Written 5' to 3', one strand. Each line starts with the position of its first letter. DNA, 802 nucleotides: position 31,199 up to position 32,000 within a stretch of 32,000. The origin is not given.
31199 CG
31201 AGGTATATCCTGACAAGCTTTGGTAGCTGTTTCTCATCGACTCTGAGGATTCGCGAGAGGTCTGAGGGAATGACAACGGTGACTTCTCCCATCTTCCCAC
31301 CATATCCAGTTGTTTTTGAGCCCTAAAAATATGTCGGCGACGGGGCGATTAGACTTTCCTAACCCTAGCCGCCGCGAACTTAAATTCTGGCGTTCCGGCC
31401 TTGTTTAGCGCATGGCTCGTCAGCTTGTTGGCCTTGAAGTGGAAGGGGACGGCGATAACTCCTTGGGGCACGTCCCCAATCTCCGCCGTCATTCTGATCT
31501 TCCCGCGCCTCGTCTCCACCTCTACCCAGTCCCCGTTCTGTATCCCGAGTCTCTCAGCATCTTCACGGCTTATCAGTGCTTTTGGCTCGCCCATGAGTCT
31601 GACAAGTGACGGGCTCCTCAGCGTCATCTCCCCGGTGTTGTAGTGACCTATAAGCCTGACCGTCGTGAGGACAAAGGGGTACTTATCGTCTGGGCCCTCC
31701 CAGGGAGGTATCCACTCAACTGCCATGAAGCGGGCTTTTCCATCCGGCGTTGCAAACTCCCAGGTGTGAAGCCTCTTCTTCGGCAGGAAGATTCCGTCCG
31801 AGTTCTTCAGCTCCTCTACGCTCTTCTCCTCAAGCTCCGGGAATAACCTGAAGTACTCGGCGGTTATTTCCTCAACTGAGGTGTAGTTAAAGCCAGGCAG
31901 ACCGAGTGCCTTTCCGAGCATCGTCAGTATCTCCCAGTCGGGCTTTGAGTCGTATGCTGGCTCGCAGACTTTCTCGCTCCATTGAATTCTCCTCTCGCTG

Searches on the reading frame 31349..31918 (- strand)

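Call 19: search_protein_families(library=pfam, proteins=[window:31349-31918:-], max_evalue=0.001)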
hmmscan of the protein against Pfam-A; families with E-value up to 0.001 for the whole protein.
window:31349-31918:- (189 aa): 1 family
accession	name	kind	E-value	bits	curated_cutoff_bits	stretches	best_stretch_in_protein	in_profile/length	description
PF01568.27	Molydop_binding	-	1.5e-24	86.6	26.8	1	82-181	1-108/110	Molydopterin dinucleotide binding domain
